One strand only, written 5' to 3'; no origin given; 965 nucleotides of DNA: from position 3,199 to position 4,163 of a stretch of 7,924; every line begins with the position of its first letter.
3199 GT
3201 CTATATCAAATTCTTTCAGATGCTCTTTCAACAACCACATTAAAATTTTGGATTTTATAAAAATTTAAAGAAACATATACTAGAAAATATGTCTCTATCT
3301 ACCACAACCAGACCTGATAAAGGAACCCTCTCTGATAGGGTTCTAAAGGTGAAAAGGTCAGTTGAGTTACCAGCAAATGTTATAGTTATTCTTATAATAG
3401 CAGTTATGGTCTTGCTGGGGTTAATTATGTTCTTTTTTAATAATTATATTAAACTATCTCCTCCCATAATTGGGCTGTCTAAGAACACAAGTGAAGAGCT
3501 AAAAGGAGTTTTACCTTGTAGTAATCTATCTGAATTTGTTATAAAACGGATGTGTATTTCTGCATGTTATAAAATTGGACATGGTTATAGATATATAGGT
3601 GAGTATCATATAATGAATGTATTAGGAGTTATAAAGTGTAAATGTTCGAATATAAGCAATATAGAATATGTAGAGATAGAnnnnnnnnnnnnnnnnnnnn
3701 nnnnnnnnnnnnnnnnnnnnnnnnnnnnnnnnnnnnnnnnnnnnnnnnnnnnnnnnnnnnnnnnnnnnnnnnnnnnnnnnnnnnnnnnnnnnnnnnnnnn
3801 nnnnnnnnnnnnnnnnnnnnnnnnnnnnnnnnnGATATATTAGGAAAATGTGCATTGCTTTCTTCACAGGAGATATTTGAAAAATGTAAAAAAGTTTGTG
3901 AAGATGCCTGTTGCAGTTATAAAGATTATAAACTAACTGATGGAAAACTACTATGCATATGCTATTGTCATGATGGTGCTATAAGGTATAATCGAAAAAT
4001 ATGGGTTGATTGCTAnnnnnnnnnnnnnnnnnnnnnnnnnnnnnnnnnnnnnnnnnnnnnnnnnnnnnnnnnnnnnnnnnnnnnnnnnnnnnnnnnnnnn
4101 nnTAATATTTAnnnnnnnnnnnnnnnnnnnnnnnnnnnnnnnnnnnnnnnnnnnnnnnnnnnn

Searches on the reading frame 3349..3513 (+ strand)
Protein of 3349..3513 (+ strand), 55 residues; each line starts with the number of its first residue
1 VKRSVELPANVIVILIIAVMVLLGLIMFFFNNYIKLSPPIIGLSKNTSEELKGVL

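Call 68: search_solved_structures(query=A7, max_evalue=10, show_alignments=3)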
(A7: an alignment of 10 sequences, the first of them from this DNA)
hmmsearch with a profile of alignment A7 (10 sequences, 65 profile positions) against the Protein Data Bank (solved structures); distinct sequences matched with E-value up to 10: 0.

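Call 79: find_homologous_proteins(query=A7, max_evalue=0.01)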
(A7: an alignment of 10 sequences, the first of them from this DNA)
Query A7 (10 sequences) (55 aa, profile of the alignment): 61 proteins with E <= 0.01 among 8000 candidates.
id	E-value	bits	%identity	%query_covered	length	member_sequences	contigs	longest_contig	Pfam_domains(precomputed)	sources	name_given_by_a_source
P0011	8.9e-27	110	-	-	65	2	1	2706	-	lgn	-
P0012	1.1e-25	107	-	-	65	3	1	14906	-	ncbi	ncbi:MAG: hypothetical protein QXX12_01250 [Nanopusillaceae archaeon]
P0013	1.9e-24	103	34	58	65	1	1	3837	-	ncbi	ncbi:MAG: hypothetical protein QXI77_02320 [Nanopusillaceae archaeon]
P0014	2.1e-23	99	46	64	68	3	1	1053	-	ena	-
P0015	3.6e-23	99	46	64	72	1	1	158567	-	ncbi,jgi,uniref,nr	ncbi:Uncharacterized protein Nst1_024 [Candidatus Nanobsidianus stetteri]|uniref:Uncharacterized pro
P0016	4.0e-23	98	43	64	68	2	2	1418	-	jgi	-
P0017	9.5e-23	97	-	-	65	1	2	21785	-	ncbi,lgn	ncbi:MAG: hypothetical protein QXD25_00130 [Nanopusillaceae archaeon]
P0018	1.5e-22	97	-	-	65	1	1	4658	-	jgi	jgi:uncharacterized membrane protein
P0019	3.0e-22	96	25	80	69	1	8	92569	-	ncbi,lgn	ncbi:MAG: hypothetical protein QW038_01935 [Nanopusillaceae archaeon]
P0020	4.9e-22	95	-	-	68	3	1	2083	-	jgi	jgi:flagellar basal body-associated protein FliL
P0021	5.3e-22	95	-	-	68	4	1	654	-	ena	-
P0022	5.3e-22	95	-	-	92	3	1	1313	-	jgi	jgi:uncharacterized membrane protein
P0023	6.2e-22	95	-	-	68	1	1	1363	-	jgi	jgi:flagellar basal body-associated protein FliL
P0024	6.3e-22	95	-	-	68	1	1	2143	-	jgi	jgi:flagellar basal body-associated protein FliL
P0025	7.1e-22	94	-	-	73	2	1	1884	-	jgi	-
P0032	3.2e-21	92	37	64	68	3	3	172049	-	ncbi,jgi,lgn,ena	ncbi:MAG: hypothetical protein ACO2ON_02385 [Candidatus Nanopusillus sp.]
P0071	7.4e-3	34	33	78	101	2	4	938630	-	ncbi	ncbi:MAG: hypothetical protein QXS48_01475 [Candidatus Aenigmatarchaeota archaeon]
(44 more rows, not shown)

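Call 88: find_encoding_contigs(protein=P0071, flank=10000, max_places=2)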
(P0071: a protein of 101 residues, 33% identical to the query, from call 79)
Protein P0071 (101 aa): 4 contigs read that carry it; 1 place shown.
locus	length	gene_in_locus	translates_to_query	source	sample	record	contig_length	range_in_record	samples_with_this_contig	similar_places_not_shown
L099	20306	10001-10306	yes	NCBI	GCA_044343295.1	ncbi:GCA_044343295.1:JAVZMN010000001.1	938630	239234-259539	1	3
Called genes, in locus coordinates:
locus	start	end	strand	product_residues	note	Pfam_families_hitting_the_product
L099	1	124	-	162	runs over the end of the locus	-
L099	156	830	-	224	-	-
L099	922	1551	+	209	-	-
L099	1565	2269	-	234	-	-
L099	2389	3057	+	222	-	-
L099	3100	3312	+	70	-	-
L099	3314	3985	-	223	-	-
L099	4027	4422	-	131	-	-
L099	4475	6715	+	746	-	PF00437:T2SSE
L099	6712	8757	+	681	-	-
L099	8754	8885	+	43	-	-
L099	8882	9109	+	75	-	-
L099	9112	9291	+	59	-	-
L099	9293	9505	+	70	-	-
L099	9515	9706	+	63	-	-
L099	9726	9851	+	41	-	-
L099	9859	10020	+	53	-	-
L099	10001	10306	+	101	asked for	-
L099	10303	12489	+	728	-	-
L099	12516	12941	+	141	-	-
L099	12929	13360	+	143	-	-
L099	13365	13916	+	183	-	-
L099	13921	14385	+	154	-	-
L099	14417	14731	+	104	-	-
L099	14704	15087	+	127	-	-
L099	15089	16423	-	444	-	-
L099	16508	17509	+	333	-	-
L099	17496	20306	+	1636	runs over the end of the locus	-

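Call 89: find_encoding_contigs(protein=P0015, flank=10000, max_places=2)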
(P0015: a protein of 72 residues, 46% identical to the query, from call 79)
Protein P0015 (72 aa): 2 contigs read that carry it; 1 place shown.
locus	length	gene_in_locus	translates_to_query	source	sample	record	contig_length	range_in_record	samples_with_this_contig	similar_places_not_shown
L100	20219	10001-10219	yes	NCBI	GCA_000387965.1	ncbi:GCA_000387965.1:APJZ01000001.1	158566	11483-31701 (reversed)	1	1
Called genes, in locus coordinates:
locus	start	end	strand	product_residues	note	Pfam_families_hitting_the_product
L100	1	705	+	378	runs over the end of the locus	-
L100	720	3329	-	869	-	-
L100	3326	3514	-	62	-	-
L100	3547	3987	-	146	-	PF07884:VKOR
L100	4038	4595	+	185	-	-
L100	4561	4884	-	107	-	PF01157:Ribosomal_L21e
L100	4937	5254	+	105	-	PF03874:RNA_pol_Rpb4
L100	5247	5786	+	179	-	PF04919:DUF655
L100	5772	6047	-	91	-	-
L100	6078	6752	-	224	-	PF01269:Fibrillarin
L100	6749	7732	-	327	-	PF01798:Nop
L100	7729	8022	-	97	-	PF00338:Ribosomal_S10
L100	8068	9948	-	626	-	PF00750:tRNA-synt_1d, PF05746:DALR_1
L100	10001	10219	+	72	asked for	-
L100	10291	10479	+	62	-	-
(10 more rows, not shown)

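Call 90: find_encoding_contigs(protein=P0032, flank=10000, max_places=2)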
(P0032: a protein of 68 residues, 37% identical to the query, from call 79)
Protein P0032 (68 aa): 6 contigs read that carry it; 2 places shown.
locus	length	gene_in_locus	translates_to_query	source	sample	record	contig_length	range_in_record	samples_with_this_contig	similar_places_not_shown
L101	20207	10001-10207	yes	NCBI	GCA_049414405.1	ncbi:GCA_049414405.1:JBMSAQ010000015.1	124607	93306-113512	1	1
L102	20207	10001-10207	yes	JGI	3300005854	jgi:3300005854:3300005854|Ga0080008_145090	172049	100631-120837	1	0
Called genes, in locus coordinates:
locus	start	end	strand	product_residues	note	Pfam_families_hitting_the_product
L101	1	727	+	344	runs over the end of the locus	-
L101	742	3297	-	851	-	-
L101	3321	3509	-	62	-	-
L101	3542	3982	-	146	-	PF07884:VKOR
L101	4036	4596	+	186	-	-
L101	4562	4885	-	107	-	PF01157:Ribosomal_L21e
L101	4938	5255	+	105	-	PF03874:RNA_pol_Rpb4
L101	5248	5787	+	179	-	PF04919:DUF655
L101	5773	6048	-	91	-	-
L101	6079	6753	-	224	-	PF01269:Fibrillarin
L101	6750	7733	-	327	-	PF01798:Nop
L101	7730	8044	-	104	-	PF00338:Ribosomal_S10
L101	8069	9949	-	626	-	PF00750:tRNA-synt_1d, PF05746:DALR_1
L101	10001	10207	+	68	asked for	-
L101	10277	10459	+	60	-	-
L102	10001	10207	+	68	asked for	-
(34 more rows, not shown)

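Call 92: search_protein_families(library=pfam, proteins=[L099:4475-6715:+, L099:6712-8757:+, L099:10303-12489:+, L099:14417-14731:+, L099:9515-9706:+, L099:10001-10306:+, L099:8882-9109:+], max_evalue=1)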
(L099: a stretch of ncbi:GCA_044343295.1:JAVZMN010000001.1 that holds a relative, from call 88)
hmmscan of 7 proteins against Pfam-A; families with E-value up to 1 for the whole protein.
L099:4475-6715:+ (746 aa): 6 families
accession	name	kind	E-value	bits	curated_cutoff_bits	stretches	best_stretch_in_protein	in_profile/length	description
PF00437.27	T2SSE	-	2.8e-13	49.7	24.9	1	432-588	124-266/370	Type II/IV secretion system protein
PF13191.12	AAA_16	-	0.0028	18.6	32.6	1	447-551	20-120/167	AAA ATPase domain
PF04665.18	Pox_A32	-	0.052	13.5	22.8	1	453-481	16-44/242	Poxvirus A32 protein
PF23594.1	RPN11_C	-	0.056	13.9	27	1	59-88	14-43/80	26S proteasome regulatory subunit RPN11 C-terminal domain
PF12133.13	bCoV_NS6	-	0.065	13.6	27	0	183-196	36-49/62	Betacoronavirus NS6 protein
PF06414.18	Zeta_toxin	-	0.19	11.6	22.3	1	452-487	18-54/199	Zeta toxin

L099:6712-8757:+ (681 aa): 2 families
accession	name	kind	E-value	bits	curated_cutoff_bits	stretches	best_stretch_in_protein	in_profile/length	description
PF09548.15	Spore_III_AB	-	0.0034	17.8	32.5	1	411-555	18-161/170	Stage III sporulation protein AB (spore_III_AB)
PF00482.28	T2SSF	-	0.026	14.9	25.2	1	127-258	3-125/125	Type II secretion system (T2SS), protein F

L099:10303-12489:+ (728 aa): 1 family
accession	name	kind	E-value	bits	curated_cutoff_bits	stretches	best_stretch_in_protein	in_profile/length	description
PF03176.21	MMPL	-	0.39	10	20.5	0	2-38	195-229/333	MMPL family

L099:14417-14731:+ (104 aa): 3 families
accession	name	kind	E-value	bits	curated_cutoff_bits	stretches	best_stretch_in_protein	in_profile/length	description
PF13202.12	EF-hand_5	-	0.0073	16.2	25.9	1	73-87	6-20/25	EF hand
PF00036.39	EF-hand_1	-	0.025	14.6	25.4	1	73-89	7-23/29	EF hand domain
PF13833.12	EF-hand_8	-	0.087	13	28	1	73-90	32-49/54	EF-hand domain pair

L099:9515-9706:+ (63 aa): 2 families
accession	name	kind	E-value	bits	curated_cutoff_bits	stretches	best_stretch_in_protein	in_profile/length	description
PF04415.17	DUF515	-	0.49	9.2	29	1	2-29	27-55/449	Protein of unknown function (DUF515)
PF14914.11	LRRC37AB_C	-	0.51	10.7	27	1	6-27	115-136/147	LRRC37A/B like protein 1 C-terminal domain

L099:10001-10306:+ (101 aa): 0 families

L099:8882-9109:+ (75 aa): 3 families
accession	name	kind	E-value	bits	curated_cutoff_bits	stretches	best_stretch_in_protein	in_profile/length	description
PF15883.10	DUF4736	-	0.021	15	27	1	11-42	32-63/186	Domain of unknown function (DUF4736)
PF14935.11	TMEM138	-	0.12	13.5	27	1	11-44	2-35/119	Transmembrane protein 138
PF07790.16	Pilin_N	-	0.6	11.5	25.2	1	18-40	8-30/78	Archaeal Type IV pilin, N-terminal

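Call 93: search_protein_families(library=ncbifam, proteins=[L099:4475-6715:+, L099:6712-8757:+, L099:14417-14731:+, L099:9515-9706:+, L099:10001-10306:+, L099:8882-9109:+, L099:9112-9291:+, L099:9293-9505:+], max_evalue=1)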
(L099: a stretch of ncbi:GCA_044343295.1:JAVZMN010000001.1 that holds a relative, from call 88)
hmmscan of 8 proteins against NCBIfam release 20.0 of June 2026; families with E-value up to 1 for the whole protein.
L099:4475-6715:+ (746 aa): 18 families
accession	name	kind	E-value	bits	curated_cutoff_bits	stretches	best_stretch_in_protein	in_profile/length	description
TIGR03819.1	heli_sec_ATPase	hypoth_equivalog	1.5e-35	123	373.15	1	302-576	36-297/340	TadA family conjugal transfer-associated ATPase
NF058587.1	archaellum_moto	equivalog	4.1e-35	121.5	550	1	286-691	115-501/527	archaellum flagellar ATPase motor FlaI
TIGR02782.1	TrbB_P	equivalog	1.4e-14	54.1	304.55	1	364-578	53-254/303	P-type conjugative transfer ATPase TrbB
TIGR02788.1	VirB11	equivalog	2.3e-14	53.2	249.95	1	443-578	137-264/308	P-type DNA transfer ATPase VirB11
NF010469.0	PRK13894.1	subfamily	1.6e-11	44.2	508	1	365-591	67-279/320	conjugal transfer ATPase TrbB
NF053672.1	bindosome_BasE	exception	1e-10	41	1000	1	318-598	138-409/512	bindosome assembly system ATPase subunit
NF041000.1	ATPase_ComGA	equivalog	6.9e-09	35.1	300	1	452-589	130-254/267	competence type IV pilus ATPase ComGA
NF010475.0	PRK13900.1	equivalog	8.6e-09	34.9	389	1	446-570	156-273/333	type IV secretion system ATPase VirB11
NF010407.0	PRK13833.1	subfamily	1.5e-07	31.2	499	1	381-575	78-258/323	conjugal transfer protein TrbB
NF010425.0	PRK13851.1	equivalog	1.6e-07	30.6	461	1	444-621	156-325/344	type IV secretion system protein VirB11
TIGR01420.1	pilT_fam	subfamily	2.1e-05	23.9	319.1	1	452-578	124-241/343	PilT/PilU family type 4a pilus ATPase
TIGR02533.1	type_II_gspE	equivalog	0.0011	17.8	630.25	1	452-584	245-363/486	type II secretion system ATPase GspE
NF000355.4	ribo_prot_ABC_F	equivalog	0.013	14.4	380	1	443-527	332-413/499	ribosomal protection-like ABC-F family protein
TIGR02538.1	type_IV_pilB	equivalog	0.024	13.2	675.65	1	453-587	319-439/564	type IV-A pilus assembly ATPase PilB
NF047377.1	heat_HspR_dupli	exception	0.048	13.1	300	1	453-513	29-92/214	heat shock protein transcriptional repressor HspR, fused homodimer type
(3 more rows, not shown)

L099:6712-8757:+ (681 aa): 1 family
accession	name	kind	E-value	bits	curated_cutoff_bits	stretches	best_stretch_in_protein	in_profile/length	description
NF033927.1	alph_xenorhab_B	subfamily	0.14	11.6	40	1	173-226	28-80/223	alpha-xenorhabdolysin family binary toxin subunit B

L099:14417-14731:+ (104 aa): 1 family
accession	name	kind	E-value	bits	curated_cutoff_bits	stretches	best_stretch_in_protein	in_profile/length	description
NF004285.1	PRK05696.1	equivalog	0.044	13.6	179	1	12-62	20-70/171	flagellar basal body-associated protein FliL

L099:9515-9706:+ (63 aa): 1 family
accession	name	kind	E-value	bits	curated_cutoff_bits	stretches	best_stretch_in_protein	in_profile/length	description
NF003410.0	PRK04778.1-4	equivalog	0.76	8.4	754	1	6-39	5-38/575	septation ring formation regulator EzrA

L099:10001-10306:+ (101 aa): 3 families
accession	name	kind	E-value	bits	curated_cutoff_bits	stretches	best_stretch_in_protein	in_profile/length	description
TIGR03136.1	malonate_biotin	equivalog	0.0099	15.2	596.9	1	12-79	176-242/399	Na+-transporting malonate decarboxylase, carboxybiotin decarboxylase subunit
NF033900.0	T4SS_IcmE_DotG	equivalog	0.14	10.2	750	1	50-92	434-477/1008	type IVB secretion system protein DotG/IcmE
NF041474.1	membrane_YkgR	equivalog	0.23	11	40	1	16-34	12-30/33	small membrane protein YkgR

L099:8882-9109:+ (75 aa): 0 families

L099:9112-9291:+ (59 aa): 0 families

L099:9293-9505:+ (70 aa): 1 family
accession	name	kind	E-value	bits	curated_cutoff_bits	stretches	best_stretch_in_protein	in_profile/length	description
TIGR01655.1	yxeA_fam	subfamily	0.99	10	29.65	0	10-36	3-30/114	YxeA family protein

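Call 102: search_protein_families(library=pfam, proteins=[L099:156-830:-, L099:922-1551:+, L099:1565-2269:-, L099:2389-3057:+, L099:3314-3985:-, L099:4027-4422:-, L099:15089-16423:-, L099:16508-17509:+], max_evalue=0.1)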
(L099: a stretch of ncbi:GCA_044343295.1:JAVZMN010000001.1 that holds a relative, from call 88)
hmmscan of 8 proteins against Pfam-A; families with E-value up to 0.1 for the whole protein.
L099:156-830:- (224 aa): 1 family
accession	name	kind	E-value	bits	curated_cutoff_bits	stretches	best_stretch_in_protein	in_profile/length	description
PF19443.4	DAHL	-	0.0058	16.8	38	1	2-47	78-123/221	DAHL domain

L099:922-1551:+ (209 aa): 3 families
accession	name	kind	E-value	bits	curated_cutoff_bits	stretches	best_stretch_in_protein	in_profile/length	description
PF12769.12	PNTB_4TM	-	0.0023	18.8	26.2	1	62-88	55-81/85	4TM region of pyridine nucleotide transhydrogenase, mitoch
PF25588.1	DUF7934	-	0.0077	16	30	1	150-195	170-215/333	Family of unknown function (DUF7934)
PF04678.18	MCU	-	0.027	15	30.8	1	131-208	16-85/177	Mitochondrial calcium uniporter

L099:1565-2269:- (234 aa): 1 family
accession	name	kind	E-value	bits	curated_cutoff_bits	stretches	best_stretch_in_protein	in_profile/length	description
PF23387.2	TPR_IFT80_172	-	0.073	13.3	25.6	0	45-82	96-134/147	IFT80/172/WDR35/WDR19 TPR domain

L099:2389-3057:+ (222 aa): 9 families
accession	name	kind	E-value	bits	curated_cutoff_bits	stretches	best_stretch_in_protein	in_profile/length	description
PF01920.25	Prefoldin_2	-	0.02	15.3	27.6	0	190-220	69-99/106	Prefoldin subunit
PF20849.2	TelK_muzzle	-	0.025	15.1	27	1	169-210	46-87/118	Protelomerase, muzzle domain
PF25764.1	KIF21A_4th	-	0.025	14.7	33.1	1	149-213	55-120/183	KIF21A-like domain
PF14712.11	Snapin_Pallidin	-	0.028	15.3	29.6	1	158-217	23-82/89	Snapin/Pallidin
PF04420.19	CHD5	-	0.032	14.5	29.3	0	139-219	15-94/159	CHD5-like protein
PF07989.16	Cnn_1N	-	0.04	14.6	28.5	1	154-218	6-71/74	Centrosomin N-terminal motif 1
PF13851.11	GAS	-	0.041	13.7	32.3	1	153-221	45-109/200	Growth-arrest specific micro-tubule binding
PF10498.14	IFT57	-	0.043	13.2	40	1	149-218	248-317/360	Intra-flagellar transport protein 57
PF07889.17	DUF1664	-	0.092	13.2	34.6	0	151-218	48-115/124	Protein of unknown function (DUF1664)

L099:3314-3985:- (223 aa): 8 families
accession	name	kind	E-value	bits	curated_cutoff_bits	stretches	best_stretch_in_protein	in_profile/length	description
PF21982.2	RecX_HTH1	-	0.0029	18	26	1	24-50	9-35/40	RecX, first three-helix domain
PF06320.18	GCN5L1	-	0.0075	16.9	23.9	1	130-186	32-88/114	GCN5-like protein 1 (GCN5L1)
PF23435.1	DUF7121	-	0.013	15.3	29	1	129-213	79-159/307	Family of unknown function (DUF7121)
PF19009.6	DUF5738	-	0.015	15.1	25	1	130-214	106-186/250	Domain of unknown function (DUF5738)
PF23991.1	DUF7310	-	0.056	14.4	40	0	129-167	28-66/83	Coiled-coil region of unknown function (DUF7310)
PF05008.21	V-SNARE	-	0.056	14.3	25.9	0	147-212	16-78/92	Vesicle transport v-SNARE protein N-terminus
PF14712.11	Snapin_Pallidin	-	0.057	14.3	29.6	1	128-198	10-83/89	Snapin/Pallidin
PF00497.25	SBP_bac_3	-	0.082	13.1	26.4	0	170-208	17-55/132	Bacterial extracellular solute-binding proteins, family 3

L099:4027-4422:- (131 aa): 15 families
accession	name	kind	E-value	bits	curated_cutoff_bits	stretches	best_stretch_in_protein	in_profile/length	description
PF07889.17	DUF1664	-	0.00027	21.4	34.6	1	28-107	37-114/124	Protein of unknown function (DUF1664)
PF03223.20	V-ATPase_C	-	0.0049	16.7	23.1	1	43-129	39-125/371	V-ATPase subunit C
PF15397.11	DUF4618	-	0.013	15.4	34.9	1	13-129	26-135/258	Domain of unknown function (DUF4618)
PF06103.16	DUF948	-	0.02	15.5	37.2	1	11-84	19-88/89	Bacterial protein of unknown function (DUF948)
PF04513.17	Baculo_PEP_C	-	0.024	15.1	38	1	29-85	35-92/140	Baculovirus polyhedron envelope protein, PEP, C terminus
PF01496.24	V_ATPase_I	-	0.029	12.8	30.7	1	16-121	21-124/815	V-type ATPase 116kDa subunit family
PF20849.2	TelK_muzzle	-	0.032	14.7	27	1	12-108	18-111/118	Protelomerase, muzzle domain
PF10960.13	Holin_BhlA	-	0.041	14.3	22.6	1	97-128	39-70/70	BhlA holin family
PF14712.11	Snapin_Pallidin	-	0.069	14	29.6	0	16-50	53-87/89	Snapin/Pallidin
PF02637.23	GatB_Yqey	-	0.071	13.4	27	1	10-51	18-59/148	GatB domain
PF22638.1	FlgK_D1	-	0.073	13.1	28.6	0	50-93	58-98/233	Flagellar hook-associated protein FlgK helical domain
PF10256.14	Erf4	-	0.079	13.4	29.3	0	76-128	34-87/116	Golgin subfamily A member 7/ERF4 family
PF24531.2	ANC1_spectrin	-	0.081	13.8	27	0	46-93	44-91/95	Nuclear anchorage protein 1, spectrin repeat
PF14703.12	PHM7_cyt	-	0.096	13.3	27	1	26-100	43-123/174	Cytosolic domain of 10TM putative phosphate transporter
PF11802.13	CENP-K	-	0.097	12.6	27.2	0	30-125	22-115/263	Centromere-associated protein K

L099:15089-16423:- (444 aa): 4 families
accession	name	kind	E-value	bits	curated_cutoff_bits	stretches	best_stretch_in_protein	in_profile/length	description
PF12420.13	DUF3671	-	0.0065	16.4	34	1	12-143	110-223/223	Fam-L, Fam-M like protein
PF12760.12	Zn_ribbon_IS1595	-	0.041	14.3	25.4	0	3-31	20-45/46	Transposase zinc-ribbon domain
PF00235.25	Profilin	-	0.061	13.9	25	0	295-349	40-91/127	Profilin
PF14255.11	Cys_rich_CPXG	-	0.091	13.1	25.2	0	3-30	2-28/52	Cysteine-rich CPXCG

L099:16508-17509:+ (333 aa): 0 families

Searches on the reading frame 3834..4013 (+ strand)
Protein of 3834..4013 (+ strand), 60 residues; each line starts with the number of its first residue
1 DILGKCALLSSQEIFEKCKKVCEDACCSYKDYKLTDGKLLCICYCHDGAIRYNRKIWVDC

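Call 82: predict_structure(alignment_id=A9)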
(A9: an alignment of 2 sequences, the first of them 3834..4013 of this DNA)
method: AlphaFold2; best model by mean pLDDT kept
length: 60 residues; sequences in the alignment: 2
mean_pLDDT: 89.7   pTM: 0.72
mean pLDDT of the five models: 89.7, 89.2, 87.3, 87.1, 87.0
residues with pLDDT >= 90: 40; 70-90: 16; 50-70: 3; < 50: 1
segments of 3 or more residues with pLDDT < 50: none
pLDDT, mean of each block of 10 residues (from residue 1): 73 94 96 89 95 91
secondary structure, 60 per line:
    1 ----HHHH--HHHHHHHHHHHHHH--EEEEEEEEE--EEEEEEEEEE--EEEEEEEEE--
elements in order: H5-8 H11-24 E27-35 E38-47 E50-58

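Call 86: fold_search(model_id=the predicted structure, library=pdb)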
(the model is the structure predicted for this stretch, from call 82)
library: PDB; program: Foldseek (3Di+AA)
matches with E <= 10: 404; with E <= 0.001: 0
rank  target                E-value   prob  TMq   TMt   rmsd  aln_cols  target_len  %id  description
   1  9kby_A                5.8e-01  0.38  0.39  0.05   5.8        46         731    6  Cryo-EM structure of DCL4-Hairpin RNA complex (released 2026-02-18)
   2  9gln                  9.2e-01  0.25  0.42  0.19   5.2        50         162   14  Crystal Structure of UFC1 C116E (released 2025-05-07)
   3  9glk                  9.2e-01  0.25  0.41  0.19   5.2        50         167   14  Crystal Structure of UFC1 E149I (released 2025-05-07)
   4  9ia8                  9.8e-01  0.25  0.42  0.19   5.2        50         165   14  Crystal Structure of UFC1 K108R (released 2025-05-07)
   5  4r80_A                1.0e+00  0.72  0.61  0.51   2.4        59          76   10  Crystal Structure of a De Novo Designed Beta Sheet Protein, Cystatin Fold, Northeast Structural Genomics Consortium (N (released 2014-09-24)
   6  9kbz_A                1.1e+00  0.28  0.43  0.03   5.5        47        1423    6  Cryo-EM structure of DCL4-DRB4CTD-dsRNA complex (released 2026-02-18)
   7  9gll                  1.3e+00  0.21  0.42  0.19   5.2        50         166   14  Crystal Structure of UFC1 T106L (released 2025-05-07)
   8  9glm                  1.4e+00  0.21  0.41  0.18   5.1        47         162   13  Crystal Structure of UFC1 W145F (released 2025-05-07)
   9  9glo                  1.4e+00  0.21  0.41  0.18   5.1        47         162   13  Crystal Structure of UFC1 C116E&T106S (released 2025-05-07)
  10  9i9o                  1.4e+00  0.20  0.42  0.19   5.2        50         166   14  Crystal Structure of UFC1 K108M (released 2025-05-07)
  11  3hty_H                1.5e+00  0.51  0.45  0.31   1.7        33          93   15  Crystal structure of a lipocalin-like protein (BT_0869) from Bacteroides thetaiotaomicron VPI-5482 at 1.95 A resolutio (released 2009-07-07)
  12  7nvj                  1.5e+00  0.20  0.42  0.19   5.2        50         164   14  Crystal structure of UFC1 Y110A & F121A (released 2021-09-29)
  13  7eeb_F                1.6e+00  0.30  0.46  0.04   4.5        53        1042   17  Structure of the CatSpermasome (released 2021-07-28)
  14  9gmn                  1.6e+00  0.18  0.42  0.19   5.2        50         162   14  Crystal Structure of UFC1 T106V (released 2025-05-07)
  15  8yig_B                1.7e+00  0.18  0.37  0.26   8.3        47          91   11  DmDcr-2/LoqsPD/slm2 in initial binding state (released 2025-03-05)
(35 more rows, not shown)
